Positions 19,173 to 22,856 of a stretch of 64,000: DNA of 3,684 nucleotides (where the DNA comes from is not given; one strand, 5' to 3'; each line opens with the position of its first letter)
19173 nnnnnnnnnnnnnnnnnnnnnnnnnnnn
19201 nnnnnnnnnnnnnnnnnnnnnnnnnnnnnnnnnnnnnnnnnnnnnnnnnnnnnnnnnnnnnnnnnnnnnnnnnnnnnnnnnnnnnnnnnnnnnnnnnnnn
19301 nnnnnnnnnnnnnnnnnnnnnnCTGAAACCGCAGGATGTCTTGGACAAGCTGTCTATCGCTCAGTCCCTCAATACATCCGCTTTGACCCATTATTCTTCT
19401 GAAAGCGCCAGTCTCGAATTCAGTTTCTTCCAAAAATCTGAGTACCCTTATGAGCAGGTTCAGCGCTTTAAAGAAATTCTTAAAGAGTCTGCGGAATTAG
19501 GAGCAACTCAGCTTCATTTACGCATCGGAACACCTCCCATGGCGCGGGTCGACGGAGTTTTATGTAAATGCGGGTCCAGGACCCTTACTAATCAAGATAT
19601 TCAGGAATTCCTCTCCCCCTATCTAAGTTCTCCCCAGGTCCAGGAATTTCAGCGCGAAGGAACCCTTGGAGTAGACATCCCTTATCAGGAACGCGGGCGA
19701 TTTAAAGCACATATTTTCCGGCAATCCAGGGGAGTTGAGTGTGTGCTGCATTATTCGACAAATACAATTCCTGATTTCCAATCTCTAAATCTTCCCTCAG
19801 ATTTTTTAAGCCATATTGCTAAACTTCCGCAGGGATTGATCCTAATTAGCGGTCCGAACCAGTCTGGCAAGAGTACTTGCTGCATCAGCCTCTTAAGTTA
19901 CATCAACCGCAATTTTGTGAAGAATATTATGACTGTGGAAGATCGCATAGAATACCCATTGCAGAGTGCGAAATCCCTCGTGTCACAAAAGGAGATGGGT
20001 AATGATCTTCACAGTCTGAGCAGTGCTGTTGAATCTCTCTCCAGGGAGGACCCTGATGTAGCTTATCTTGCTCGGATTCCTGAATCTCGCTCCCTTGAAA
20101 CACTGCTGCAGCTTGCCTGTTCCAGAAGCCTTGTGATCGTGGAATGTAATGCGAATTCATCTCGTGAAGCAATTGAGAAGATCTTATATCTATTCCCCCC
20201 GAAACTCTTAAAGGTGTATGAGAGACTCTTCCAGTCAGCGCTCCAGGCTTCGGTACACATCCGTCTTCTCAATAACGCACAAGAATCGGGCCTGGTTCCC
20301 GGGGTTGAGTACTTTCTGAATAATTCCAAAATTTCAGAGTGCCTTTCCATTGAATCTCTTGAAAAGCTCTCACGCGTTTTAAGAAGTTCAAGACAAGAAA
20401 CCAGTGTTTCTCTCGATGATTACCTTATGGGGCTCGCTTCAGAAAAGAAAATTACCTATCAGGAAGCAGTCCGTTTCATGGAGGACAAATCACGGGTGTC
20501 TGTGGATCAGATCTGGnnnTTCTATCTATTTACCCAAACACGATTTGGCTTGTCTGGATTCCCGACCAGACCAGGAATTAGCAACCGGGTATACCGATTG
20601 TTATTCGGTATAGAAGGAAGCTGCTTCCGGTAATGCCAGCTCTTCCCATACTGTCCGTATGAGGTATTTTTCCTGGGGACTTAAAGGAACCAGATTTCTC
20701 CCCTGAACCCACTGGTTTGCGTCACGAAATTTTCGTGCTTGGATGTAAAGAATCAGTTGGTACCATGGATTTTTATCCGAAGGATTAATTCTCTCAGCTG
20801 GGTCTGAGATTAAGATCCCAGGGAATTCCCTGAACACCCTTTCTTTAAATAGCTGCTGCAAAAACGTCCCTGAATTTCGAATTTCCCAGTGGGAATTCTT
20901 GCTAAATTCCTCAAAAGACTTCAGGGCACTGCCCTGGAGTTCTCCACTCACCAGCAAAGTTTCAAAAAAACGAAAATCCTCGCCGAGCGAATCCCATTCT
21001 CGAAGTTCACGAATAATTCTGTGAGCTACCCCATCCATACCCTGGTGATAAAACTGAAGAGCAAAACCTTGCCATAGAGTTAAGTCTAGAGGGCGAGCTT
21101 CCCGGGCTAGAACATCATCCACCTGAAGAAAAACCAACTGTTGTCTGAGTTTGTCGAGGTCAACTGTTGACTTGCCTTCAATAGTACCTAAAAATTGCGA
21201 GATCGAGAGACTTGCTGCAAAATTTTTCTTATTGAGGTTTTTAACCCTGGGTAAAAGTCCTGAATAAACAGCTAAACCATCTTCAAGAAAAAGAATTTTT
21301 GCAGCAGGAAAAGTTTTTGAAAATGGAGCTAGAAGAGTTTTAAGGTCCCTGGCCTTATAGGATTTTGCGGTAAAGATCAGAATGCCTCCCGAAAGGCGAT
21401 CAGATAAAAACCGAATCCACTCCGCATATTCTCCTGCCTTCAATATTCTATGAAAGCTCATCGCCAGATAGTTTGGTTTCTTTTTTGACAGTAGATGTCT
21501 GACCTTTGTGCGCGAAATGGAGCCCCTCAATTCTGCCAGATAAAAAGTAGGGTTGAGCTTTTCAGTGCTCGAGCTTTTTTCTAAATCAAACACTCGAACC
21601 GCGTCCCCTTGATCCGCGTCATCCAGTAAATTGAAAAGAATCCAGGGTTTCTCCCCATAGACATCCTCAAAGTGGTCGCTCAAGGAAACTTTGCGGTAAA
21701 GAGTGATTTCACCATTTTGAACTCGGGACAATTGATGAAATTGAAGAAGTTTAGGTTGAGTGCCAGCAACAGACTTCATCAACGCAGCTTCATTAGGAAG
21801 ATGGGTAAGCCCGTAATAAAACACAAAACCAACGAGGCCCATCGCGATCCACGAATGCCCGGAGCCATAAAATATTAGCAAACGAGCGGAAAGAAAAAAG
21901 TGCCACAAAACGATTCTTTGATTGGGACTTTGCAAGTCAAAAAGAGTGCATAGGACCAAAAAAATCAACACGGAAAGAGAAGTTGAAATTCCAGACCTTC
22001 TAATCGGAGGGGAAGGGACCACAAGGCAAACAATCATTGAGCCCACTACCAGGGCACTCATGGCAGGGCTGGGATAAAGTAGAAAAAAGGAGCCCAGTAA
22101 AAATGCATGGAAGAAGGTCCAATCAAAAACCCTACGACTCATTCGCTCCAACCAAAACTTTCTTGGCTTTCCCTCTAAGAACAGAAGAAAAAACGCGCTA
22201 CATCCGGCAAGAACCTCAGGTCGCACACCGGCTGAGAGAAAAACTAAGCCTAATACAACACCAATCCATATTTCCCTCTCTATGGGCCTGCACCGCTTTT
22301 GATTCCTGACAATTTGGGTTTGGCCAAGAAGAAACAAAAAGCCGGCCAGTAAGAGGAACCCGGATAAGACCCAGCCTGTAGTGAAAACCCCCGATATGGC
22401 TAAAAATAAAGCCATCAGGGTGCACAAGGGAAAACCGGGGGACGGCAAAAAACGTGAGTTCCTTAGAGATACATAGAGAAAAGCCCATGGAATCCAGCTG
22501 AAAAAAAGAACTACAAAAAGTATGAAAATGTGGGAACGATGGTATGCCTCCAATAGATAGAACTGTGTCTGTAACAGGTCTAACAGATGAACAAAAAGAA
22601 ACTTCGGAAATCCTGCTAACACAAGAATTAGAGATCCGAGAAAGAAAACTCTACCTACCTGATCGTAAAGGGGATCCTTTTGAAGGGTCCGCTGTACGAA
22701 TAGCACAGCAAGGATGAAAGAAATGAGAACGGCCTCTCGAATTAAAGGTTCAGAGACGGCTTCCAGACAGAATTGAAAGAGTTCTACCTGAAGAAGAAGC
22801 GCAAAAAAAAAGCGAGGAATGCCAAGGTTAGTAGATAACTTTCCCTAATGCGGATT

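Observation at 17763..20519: HEAT-repeat domain fused to a PilT-like ATPase whose Asp-box and His-box are degenerate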

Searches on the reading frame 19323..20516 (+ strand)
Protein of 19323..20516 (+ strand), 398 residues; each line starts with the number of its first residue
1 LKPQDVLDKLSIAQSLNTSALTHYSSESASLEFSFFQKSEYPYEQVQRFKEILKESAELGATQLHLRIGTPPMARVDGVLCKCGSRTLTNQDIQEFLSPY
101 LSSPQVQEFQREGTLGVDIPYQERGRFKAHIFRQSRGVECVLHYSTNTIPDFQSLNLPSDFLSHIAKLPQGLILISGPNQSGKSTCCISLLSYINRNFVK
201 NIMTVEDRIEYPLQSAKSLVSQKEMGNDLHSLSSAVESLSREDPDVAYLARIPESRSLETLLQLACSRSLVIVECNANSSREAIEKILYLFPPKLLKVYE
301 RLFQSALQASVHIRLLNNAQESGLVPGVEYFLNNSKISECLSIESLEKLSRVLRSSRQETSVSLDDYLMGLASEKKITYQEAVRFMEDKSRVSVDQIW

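Call 7: search_solved_structures(query=window:19323-20516:+, max_evalue=0.01, show_alignments=3)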
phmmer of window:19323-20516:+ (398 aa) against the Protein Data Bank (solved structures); distinct sequences matched with E-value up to 0.01: 24.
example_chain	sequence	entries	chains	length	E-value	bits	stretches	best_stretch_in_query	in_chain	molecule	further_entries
2ewv_A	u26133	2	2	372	2.4e-48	168.2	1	36-388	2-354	twitching motility protein PilT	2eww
2gsz_A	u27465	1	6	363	5.6e-47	163.7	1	49-388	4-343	twitching motility protein PilT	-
5fl3_A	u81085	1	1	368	3.8e-42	147.8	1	46-383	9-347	PILI RETRACTION PROTEIN PILT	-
3jvu_A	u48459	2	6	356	2.4e-36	128.8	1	50-380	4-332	Twitching mobility protein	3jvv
6ojx_A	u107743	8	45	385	7e-36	127.2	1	49-380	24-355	Twitching motility pilus retraction ATPase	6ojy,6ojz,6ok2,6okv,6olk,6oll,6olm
5zfq_A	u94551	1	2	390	7e-36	127.2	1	46-384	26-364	Twitching motility pilus retraction protein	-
9n32_A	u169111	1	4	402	9.8e-33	116.9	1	47-386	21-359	PilU protein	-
10my_A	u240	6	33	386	2.4e-32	115.6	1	61-386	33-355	PilT/PilU family type 4a pilus ATPase | Twitching motility protein PilT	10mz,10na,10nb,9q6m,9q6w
2eyu_A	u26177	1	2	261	1.7e-29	106.2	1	149-388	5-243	twitching motility protein PilT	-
6geb_A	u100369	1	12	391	2.7e-11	46.4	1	52-288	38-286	DotB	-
4pht_A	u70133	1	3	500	5.5e-11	45.3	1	151-287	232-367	General secretory pathway protein E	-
6gef_A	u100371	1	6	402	1.1e-10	44.4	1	169-348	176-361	Type IV secretion system protein DotB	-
5zfr_A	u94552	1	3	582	2.1e-10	43.4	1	165-290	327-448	Type IV pilus biogenesis ATPase PilB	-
1p9r_A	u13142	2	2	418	2.3e-10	43.3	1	131-286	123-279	General secretion pathway protein E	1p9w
5it5_F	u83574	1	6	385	2.6e-10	43.1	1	146-287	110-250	ATP binding motif-containing protein PilF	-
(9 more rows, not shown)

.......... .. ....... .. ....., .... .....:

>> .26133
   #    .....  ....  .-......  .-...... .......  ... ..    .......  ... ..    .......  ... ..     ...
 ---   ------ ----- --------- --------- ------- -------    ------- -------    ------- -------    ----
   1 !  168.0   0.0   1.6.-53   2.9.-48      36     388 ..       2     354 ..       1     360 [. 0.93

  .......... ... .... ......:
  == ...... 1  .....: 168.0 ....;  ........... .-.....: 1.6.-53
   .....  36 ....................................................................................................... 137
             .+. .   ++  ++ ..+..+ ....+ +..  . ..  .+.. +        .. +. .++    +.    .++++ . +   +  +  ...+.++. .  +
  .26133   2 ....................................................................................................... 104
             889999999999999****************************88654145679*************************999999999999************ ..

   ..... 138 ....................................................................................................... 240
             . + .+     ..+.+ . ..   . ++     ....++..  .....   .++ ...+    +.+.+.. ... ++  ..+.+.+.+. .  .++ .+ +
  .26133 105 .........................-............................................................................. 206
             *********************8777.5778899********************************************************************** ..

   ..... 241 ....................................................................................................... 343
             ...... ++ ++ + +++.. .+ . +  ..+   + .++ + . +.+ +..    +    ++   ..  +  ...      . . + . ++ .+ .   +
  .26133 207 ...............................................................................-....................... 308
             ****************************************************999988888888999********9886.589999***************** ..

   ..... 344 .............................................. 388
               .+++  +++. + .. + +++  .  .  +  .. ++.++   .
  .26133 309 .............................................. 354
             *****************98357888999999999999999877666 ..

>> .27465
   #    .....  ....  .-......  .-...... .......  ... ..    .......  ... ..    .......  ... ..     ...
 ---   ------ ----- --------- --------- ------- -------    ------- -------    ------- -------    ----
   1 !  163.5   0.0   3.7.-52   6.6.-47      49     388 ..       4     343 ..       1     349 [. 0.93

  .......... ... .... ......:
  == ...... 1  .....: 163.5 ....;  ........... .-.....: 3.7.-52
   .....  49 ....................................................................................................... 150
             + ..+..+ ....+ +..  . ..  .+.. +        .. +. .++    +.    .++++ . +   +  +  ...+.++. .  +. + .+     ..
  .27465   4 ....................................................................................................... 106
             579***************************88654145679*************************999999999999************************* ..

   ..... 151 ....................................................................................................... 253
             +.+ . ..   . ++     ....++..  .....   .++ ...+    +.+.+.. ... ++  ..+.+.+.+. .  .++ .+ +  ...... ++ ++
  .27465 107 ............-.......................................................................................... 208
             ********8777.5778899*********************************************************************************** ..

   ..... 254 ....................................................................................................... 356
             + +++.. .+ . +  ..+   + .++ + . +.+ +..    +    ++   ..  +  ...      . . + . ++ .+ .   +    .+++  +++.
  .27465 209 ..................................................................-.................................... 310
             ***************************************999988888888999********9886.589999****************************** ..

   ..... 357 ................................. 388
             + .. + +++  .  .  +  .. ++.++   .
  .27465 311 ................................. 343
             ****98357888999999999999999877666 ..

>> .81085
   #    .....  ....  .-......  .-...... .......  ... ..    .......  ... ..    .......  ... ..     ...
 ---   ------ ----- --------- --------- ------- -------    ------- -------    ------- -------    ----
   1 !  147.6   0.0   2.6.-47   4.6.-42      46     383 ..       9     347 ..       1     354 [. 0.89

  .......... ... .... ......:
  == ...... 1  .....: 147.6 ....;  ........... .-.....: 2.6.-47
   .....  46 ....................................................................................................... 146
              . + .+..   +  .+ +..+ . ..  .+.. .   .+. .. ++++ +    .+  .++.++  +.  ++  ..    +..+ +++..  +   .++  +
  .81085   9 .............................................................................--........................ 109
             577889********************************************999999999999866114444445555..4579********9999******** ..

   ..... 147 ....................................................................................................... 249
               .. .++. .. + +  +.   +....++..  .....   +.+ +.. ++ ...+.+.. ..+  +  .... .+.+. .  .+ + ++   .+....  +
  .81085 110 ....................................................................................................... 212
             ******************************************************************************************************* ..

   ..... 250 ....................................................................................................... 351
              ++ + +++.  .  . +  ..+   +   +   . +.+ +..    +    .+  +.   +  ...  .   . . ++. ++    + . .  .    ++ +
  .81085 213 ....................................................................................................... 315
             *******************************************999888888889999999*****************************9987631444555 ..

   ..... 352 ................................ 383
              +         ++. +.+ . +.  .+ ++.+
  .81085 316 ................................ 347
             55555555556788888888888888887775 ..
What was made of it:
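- Checked: Aquifex PilT 2ewv aligns end to end at E 2.4e-48 (call 7).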

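Call 28: find_homologous_proteins(query=window:19440-20516:+, max_evalue=1e-10)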
Query window:19440-20516:+ (359 aa): 35 proteins with E <= 1e-10 among 3527 candidates.
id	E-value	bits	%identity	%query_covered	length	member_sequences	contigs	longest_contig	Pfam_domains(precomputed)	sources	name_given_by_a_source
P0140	4.8e-41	159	29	94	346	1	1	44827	PF00437.27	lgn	-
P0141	6.0e-41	159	29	94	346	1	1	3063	PF00437.27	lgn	-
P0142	1.1e-37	148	31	89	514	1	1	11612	PF05157.21,PF00437.27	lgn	-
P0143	3.9e-37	146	31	94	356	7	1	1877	PF00437.27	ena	-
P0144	9.9e-35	138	29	94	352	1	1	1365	PF00437.27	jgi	-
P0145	1.5e-34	138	28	95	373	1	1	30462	PF00437.27,PF01935.24,PF13401.13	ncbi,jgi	-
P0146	1.6e-34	138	31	89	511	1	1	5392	PF05157.21,PF00437.27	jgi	-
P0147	3.8e-34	136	28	94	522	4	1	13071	PF05157.21,PF00437.27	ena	-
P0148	6.3e-34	136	30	93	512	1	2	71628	PF05157.21,PF00437.27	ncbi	-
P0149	6.3e-34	136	28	96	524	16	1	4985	PF05157.21,PF00437.27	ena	-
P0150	9.2e-34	135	31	92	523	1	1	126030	PF05157.21,PF00437.27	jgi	jgi:twitching motility protein PilT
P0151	9.8e-34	135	29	92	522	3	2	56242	PF05157.21,PF00437.27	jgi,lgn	jgi:twitching motility protein PilT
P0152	2.1e-33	134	28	95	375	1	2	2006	PF00437.27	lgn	-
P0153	2.8e-33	134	28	91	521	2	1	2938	PF05157.21,PF00437.27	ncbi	ncbi:MAG TPA: PilT/PilU family type 4a pilus ATPase [Candidatus Deferrimicrobiaceae bacterium]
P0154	5.4e-33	133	27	97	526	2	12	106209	PF05157.21,PF00437.27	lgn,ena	-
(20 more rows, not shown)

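Call 39: predict_structure(alignment_id=A2)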
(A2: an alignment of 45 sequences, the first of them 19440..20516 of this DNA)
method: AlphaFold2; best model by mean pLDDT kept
length: 359 residues; sequences in the alignment: 45
mean_pLDDT: 92.3   pTM: 0.83
mean pLDDT of the five models: 92.3, 92.3, 92.3, 91.8, 91.4
residues with pLDDT >= 90: 276; 70-90: 79; 50-70: 3; < 50: 1
segments of 3 or more residues with pLDDT < 50: none
pLDDT, mean of each block of 10 residues (from residue 1): 78 92 93 89 92 95 94 93 85 96 87 94 97 97 93 97 94 86 90 91 95 93 96 97 97 95 97 95 91 95 95 84 94 95 92 80
secondary structure, 60 per line:
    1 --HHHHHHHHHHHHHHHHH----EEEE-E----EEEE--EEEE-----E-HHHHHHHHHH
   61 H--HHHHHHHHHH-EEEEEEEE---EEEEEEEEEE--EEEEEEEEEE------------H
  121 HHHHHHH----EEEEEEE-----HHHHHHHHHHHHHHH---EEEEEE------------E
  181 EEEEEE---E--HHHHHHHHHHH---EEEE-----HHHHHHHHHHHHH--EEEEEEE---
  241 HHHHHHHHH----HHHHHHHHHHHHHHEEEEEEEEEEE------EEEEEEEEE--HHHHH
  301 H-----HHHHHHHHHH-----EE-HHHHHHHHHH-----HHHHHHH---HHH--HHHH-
elements in order: H3-19 E24-27 E34-37 E40-43 H51-61 H64-73 E75-82 E86-95 E98-107 H120-127 E132-138 H144-158 E162-167 E180-186 H193-203 E207-210 H216-228 E231-237 H241-249 H254-267 E268-278 E285-293 H296-301 H307-316 H325-334 H340-346 H355-358
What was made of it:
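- Fold: AF2 model of the ATPase module has pLDDT 92.3 and pTM 0.83 (call 39).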

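Call 42: fold_search(model_id=the predicted structure, library=pdb)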
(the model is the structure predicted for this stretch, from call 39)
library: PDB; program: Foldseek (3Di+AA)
matches with E <= 10: 1663; with E <= 0.001: 144
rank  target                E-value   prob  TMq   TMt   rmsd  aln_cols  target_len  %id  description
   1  6ojx_A                3.3e-35  1.00  0.86  0.87   2.7       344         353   26  PilT4 from Geobacter metallireducens bound to ATP (released 2019-11-20)
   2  6ojy_E                1.4e-34  1.00  0.89  0.90   2.5       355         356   25  Methylated PilT4 from Geobacter metallireducens bound to sulfate: C3ocococ conformation (released 2019-11-20)
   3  5fl3                  1.9e-34  1.00  0.88  0.89   2.3       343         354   28  PilT2 from Thermus thermophilus (released 2015-11-11)
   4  6ojx_B                3.1e-34  1.00  0.86  0.87   2.7       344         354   26  PilT4 from Geobacter metallireducens bound to ATP (released 2019-11-20)
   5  6ojy_A                7.2e-34  1.00  0.86  0.88   2.7       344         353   26  Methylated PilT4 from Geobacter metallireducens bound to sulfate: C3ocococ conformation (released 2019-11-20)
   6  6ok2_F                7.6e-34  1.00  0.83  0.84   3.7       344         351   26  PilT4 from Geobacter metallireducens bound to ADP: C3ocococ conformation (released 2019-11-20)
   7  6ojy_B                8.6e-34  1.00  0.84  0.85   3.3       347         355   26  Methylated PilT4 from Geobacter metallireducens bound to sulfate: C3ocococ conformation (released 2019-11-20)
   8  6ok2_A                1.1e-33  1.00  0.89  0.90   2.2       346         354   26  PilT4 from Geobacter metallireducens bound to ADP: C3ocococ conformation (released 2019-11-20)
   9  6ojy_C                1.1e-33  1.00  0.89  0.90   2.3       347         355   26  Methylated PilT4 from Geobacter metallireducens bound to sulfate: C3ocococ conformation (released 2019-11-20)
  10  6okv_B                1.2e-33  1.00  0.88  0.90   2.8       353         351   25  PilT4 from Geobacter metallireducens bound to AMP-PNP: C2ccocco conformation (released 2019-11-20)
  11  6ojz_C                1.2e-33  1.00  0.86  0.88   2.7       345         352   26  PilT4 from Geobacter metallireducens bound to ADP with partial occupancy: C3ocococ conformation (released 2019-11-20)
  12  6ojz_D                1.3e-33  1.00  0.81  0.80   4.0       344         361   26  PilT4 from Geobacter metallireducens bound to ADP with partial occupancy: C3ocococ conformation (released 2019-11-20)
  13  6okv_D                1.8e-33  1.00  0.87  0.87   2.5       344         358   26  PilT4 from Geobacter metallireducens bound to AMP-PNP: C2ccocco conformation (released 2019-11-20)
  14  6ojy_F                7.8e-33  1.00  0.82  0.84   3.4       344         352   26  Methylated PilT4 from Geobacter metallireducens bound to sulfate: C3ocococ conformation (released 2019-11-20)
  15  6ok2_D                7.8e-33  1.00  0.81  0.81   3.8       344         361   26  PilT4 from Geobacter metallireducens bound to ADP: C3ocococ conformation (released 2019-11-20)
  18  6ojy_D                1.3e-32  1.00  0.83  0.85   3.4       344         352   26  Methylated PilT4 from Geobacter metallireducens bound to sulfate: C3ocococ conformation (released 2019-11-20)
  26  2ewv                  3.2e-30  1.00  0.82  0.85   3.3       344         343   30  Crystal Structure of the Pilus Retraction Motor PilT and Bound ADP (released 2006-11-21)
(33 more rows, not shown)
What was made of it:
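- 19791..20516 (+): RecA-like C-terminal ATPase domain of the PilT fold. Foldseek to PilT4 6ojx/6ojy gives TM 0.86-0.89 (calls 39, 42).
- On PilT/PilU family type IVa pilus ATPase (TIGR01420): Foldseek TM 0.86-0.89 to 6ojx, 6ojy and 5fl3 (calls 39, 42).
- Foldseek TM is 0.86-0.89 to PilT4, PilU and PilT (call 42).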

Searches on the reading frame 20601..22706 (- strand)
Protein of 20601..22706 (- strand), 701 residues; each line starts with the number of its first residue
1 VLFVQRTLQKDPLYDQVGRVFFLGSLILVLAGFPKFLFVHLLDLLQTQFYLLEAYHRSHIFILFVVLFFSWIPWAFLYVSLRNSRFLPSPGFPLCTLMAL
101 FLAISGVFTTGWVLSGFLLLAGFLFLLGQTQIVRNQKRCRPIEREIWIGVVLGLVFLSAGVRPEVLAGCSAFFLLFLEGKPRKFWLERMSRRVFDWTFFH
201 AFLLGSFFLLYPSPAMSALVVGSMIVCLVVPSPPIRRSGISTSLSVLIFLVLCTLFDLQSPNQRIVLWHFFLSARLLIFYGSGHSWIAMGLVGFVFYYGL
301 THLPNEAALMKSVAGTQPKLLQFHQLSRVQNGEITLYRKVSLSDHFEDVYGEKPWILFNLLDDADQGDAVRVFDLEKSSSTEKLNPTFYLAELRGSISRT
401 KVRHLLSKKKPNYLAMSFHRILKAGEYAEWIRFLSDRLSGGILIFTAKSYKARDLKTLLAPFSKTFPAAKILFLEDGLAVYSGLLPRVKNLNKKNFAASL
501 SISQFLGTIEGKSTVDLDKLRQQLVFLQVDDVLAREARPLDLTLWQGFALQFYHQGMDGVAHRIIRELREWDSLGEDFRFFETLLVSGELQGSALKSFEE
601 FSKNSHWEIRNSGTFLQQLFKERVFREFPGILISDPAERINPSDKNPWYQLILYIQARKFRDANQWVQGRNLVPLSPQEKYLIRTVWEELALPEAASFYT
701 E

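Call 32: search_protein_families(library=pfam, proteins=[window:20601-22706:-], max_evalue=0.1)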
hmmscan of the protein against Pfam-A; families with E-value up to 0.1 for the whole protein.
window:20601-22706:- (701 aa): 0 families

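Call 55: search_protein_families(library=ncbifam, proteins=[window:20601-22706:-], max_evalue=1)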
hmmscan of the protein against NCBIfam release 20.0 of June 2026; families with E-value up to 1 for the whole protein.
window:20601-22706:- (701 aa): 0 families

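Call 56: search_solved_structures(query=window:20601-22706:-, max_evalue=1)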
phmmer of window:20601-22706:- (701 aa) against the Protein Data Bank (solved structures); distinct sequences matched with E-value up to 1: 2.
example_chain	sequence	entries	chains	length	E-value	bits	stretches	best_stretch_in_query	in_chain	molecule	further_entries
6iah_A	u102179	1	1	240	0.38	12.2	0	555-620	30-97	Hydrolase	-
7yca_F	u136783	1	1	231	0.75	11.2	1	116-168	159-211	Photosystem I reaction center subunit III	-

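Call 72: search_solved_structures(query=A3, max_evalue=1)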
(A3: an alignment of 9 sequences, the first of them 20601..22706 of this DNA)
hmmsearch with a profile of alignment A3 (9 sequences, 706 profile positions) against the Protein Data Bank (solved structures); distinct sequences matched with E-value up to 1: 1.
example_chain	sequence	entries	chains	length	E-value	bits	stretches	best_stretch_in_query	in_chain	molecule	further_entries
9bk1_A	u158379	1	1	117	0.57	11.6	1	372-420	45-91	L-PSP family protein PSPTO_0102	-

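Call 85: search_protein_families(library=padloc, proteins=[window:20601-22706:-], max_evalue=0.01)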
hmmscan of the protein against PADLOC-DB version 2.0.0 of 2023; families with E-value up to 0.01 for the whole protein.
window:20601-22706:- (701 aa): 0 families
